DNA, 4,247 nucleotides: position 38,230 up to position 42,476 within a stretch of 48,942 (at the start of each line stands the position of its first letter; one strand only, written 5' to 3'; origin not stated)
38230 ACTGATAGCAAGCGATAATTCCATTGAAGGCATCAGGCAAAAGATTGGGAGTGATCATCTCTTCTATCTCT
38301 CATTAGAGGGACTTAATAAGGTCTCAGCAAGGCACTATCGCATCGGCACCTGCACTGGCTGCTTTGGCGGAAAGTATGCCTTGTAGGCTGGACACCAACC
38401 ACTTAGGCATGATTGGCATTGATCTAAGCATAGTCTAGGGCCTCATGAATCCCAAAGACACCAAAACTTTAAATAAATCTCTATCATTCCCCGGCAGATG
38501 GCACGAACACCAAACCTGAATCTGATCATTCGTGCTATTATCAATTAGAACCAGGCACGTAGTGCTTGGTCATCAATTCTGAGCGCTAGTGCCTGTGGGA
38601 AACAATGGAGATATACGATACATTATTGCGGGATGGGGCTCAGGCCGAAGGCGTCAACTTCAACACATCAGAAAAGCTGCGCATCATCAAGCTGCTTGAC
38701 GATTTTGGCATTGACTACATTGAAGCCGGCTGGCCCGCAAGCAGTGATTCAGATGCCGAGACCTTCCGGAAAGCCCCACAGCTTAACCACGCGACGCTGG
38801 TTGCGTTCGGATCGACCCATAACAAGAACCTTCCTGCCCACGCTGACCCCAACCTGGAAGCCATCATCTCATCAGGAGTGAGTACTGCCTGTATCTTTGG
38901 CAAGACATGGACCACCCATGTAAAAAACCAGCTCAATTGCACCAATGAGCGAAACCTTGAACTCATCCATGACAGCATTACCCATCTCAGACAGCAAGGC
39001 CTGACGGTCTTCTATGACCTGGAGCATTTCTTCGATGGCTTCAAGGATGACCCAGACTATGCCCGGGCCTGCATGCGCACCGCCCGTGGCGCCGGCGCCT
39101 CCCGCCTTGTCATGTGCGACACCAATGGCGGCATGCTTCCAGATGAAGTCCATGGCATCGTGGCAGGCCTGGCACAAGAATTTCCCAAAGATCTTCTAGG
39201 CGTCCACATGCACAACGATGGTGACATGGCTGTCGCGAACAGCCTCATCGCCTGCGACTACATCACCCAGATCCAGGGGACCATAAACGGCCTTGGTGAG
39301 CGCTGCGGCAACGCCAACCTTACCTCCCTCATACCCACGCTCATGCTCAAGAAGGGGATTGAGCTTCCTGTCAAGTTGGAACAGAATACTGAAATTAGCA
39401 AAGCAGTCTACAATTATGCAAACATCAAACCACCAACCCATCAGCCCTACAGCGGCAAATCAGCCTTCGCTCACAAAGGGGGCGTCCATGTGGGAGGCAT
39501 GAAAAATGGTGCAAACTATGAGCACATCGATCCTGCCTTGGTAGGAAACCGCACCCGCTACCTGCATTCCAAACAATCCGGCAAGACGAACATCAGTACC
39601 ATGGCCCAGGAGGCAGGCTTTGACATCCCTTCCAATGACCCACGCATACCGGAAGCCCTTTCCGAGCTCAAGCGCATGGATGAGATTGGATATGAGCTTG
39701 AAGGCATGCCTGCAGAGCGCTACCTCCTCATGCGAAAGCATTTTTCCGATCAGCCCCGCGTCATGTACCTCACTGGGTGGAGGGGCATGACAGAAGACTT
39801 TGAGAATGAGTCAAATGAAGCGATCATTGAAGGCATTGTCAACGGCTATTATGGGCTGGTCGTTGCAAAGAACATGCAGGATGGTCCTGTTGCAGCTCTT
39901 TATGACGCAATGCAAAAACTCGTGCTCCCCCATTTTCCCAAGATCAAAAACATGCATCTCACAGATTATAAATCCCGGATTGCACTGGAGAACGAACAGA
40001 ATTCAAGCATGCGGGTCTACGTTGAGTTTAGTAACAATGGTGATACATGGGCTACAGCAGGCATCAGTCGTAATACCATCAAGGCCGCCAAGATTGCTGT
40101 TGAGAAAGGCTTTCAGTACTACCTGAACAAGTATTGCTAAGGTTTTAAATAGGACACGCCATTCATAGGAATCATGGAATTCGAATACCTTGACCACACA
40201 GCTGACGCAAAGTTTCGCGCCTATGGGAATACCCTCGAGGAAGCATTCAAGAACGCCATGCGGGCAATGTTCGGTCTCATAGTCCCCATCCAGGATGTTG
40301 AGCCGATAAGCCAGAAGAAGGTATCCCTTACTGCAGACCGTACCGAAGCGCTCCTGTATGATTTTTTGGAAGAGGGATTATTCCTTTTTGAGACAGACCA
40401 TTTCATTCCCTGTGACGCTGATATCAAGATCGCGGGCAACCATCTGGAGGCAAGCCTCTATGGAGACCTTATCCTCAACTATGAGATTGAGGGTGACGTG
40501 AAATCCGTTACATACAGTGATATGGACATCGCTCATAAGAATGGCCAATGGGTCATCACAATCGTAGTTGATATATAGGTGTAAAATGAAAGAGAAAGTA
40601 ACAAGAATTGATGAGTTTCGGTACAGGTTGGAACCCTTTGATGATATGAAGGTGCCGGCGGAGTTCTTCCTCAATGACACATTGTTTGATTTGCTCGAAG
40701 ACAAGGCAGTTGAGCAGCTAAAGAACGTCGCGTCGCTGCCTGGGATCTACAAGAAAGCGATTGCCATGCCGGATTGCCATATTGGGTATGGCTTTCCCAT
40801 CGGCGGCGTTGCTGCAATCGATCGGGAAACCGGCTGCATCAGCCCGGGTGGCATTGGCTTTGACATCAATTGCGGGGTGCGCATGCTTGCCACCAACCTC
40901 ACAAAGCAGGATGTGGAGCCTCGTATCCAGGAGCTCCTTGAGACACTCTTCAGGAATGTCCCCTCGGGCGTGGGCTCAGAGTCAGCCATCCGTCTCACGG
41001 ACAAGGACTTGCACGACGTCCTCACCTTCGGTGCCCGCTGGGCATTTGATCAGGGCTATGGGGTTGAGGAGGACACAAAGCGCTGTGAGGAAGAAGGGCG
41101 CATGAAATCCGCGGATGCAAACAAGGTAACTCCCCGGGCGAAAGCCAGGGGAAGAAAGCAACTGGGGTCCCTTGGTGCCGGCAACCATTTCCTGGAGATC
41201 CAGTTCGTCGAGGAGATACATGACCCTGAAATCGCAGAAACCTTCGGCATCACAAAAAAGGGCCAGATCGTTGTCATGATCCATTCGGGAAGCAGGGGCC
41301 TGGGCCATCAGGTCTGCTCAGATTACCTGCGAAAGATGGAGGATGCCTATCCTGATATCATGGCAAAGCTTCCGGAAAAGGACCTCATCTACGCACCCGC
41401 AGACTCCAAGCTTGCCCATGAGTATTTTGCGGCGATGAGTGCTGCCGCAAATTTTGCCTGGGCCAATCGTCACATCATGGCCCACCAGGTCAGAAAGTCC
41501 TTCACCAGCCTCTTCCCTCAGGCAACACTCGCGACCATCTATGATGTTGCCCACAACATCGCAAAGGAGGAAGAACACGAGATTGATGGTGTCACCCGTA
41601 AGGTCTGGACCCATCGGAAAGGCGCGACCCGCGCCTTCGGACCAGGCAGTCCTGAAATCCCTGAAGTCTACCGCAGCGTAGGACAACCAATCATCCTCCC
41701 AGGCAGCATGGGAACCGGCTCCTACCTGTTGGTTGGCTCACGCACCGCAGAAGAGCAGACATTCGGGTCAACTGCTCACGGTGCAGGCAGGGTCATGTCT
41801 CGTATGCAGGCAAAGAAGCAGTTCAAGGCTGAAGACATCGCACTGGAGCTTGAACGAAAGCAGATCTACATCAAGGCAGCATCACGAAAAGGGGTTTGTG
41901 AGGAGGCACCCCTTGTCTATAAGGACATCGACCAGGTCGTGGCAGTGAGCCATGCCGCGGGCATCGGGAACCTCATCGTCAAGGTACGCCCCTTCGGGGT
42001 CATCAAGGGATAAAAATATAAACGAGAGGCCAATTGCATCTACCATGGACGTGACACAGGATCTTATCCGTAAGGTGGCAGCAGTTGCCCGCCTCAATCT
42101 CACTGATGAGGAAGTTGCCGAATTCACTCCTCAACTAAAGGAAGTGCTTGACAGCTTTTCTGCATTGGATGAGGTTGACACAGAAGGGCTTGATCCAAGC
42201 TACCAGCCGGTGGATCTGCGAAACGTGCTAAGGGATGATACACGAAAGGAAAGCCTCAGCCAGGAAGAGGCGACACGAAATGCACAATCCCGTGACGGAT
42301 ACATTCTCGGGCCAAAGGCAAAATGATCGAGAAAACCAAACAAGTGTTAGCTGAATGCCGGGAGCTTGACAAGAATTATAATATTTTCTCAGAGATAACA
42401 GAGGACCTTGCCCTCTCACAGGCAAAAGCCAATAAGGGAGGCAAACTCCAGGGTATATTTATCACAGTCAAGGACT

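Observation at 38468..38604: Leaderless Ile-rich mini-ORF with alternative hairpins upstream of citramalate synthase: attenuator-like leader in an archaeon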

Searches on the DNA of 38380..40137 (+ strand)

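Call 53: search_rna_families(source=window, start=38380, end=38700, threshold=evalue, max_evalue=10)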
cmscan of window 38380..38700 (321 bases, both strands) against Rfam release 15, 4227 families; matches with E-value up to 10: 5.
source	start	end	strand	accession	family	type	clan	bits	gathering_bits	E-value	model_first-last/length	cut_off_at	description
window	38638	38689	-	RF01128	sR43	Gene; snRNA; snoRNA; CD-box;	-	13.4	45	0.49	1-56/56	no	Small nucleolar RNA sR42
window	38639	38691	-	RF01150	sR11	Gene; snRNA; snoRNA; CD-box;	-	13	39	4.9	1-57/57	no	Small nucleolar RNA sR11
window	38638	38691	-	RF01312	sR9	Gene; snRNA; snoRNA; CD-box;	-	12.8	36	8.6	1-55/55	no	Small nucleolar RNA sR9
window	38638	38691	-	RF01139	sR2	Gene; snRNA; snoRNA; CD-box;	-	12.3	42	2.1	1-57/57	no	Small nucleolar RNA sR2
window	38667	38689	-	RF01304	sR5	Gene; snRNA; snoRNA; CD-box;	-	12.1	40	2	31-53/53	no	Small nucleolar RNA sR5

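Call 83: search_rna_families(sources=[L002, L008, L013, L020, L032, L067, L005, L007, L009, L014, L017, L024, L030, L031, L049, L051, L054, L071, L001], threshold=gathering)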
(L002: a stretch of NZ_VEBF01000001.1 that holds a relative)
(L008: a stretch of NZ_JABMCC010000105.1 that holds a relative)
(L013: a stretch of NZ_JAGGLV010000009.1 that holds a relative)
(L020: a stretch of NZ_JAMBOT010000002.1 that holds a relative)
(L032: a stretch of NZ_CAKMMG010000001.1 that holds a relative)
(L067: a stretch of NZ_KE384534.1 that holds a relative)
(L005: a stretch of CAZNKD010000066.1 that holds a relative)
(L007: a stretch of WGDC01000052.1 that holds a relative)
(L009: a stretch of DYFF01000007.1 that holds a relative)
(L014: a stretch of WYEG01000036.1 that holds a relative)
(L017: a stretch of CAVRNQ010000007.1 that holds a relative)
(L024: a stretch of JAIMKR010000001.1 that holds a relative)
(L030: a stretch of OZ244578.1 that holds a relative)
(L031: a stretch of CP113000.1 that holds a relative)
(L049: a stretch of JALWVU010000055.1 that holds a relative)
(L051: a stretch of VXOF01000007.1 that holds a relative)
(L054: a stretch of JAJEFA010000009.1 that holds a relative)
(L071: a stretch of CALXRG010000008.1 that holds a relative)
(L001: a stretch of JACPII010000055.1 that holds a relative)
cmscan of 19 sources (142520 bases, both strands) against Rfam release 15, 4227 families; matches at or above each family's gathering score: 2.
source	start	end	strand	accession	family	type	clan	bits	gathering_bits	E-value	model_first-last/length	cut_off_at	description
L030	5814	5887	+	RF00005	tRNA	Gene; tRNA;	CL00001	58.5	29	9.9e-10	1-71/71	no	tRNA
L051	5401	5474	+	RF00005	tRNA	Gene; tRNA;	CL00001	58.5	29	9.9e-10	1-71/71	no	tRNA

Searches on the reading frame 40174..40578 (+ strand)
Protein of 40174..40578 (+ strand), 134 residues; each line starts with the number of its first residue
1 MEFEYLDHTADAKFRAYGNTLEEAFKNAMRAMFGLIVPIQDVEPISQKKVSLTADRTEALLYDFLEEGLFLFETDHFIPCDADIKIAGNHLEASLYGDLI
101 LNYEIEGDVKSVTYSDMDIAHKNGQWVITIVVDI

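Call 6: search_protein_families(library=ncbifam, proteins=[window:40174-40578:+])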
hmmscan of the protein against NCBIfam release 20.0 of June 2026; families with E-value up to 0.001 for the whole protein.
window:40174-40578:+ (134 aa): 1 family
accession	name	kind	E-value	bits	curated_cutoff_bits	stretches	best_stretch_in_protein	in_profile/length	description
NF001617.0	PRK00407.1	equivalog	1.5e-32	112.5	126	1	1-134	2-139/139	hypothetical protein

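Call 7: search_protein_families(library=pfam, proteins=[window:40174-40578:+])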
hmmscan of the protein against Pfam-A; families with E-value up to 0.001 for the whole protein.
window:40174-40578:+ (134 aa): 1 family
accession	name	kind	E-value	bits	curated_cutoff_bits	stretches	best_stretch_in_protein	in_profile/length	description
PF01951.21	Archease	-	1.9e-38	132.3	25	1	3-134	1-136/136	Archease protein family (MTH1598/TM1083)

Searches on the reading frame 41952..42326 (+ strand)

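Call 7: search_protein_families(library=pfam, proteins=[window:41952-42326:+])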
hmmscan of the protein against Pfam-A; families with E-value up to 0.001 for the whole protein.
window:41952-42326:+ (124 aa): 1 family
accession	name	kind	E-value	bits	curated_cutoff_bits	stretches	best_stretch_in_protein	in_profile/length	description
PF02686.20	GatC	-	1.1e-16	61.2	23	1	50-118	1-64/66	Glu-tRNAGln amidotransferase C subunit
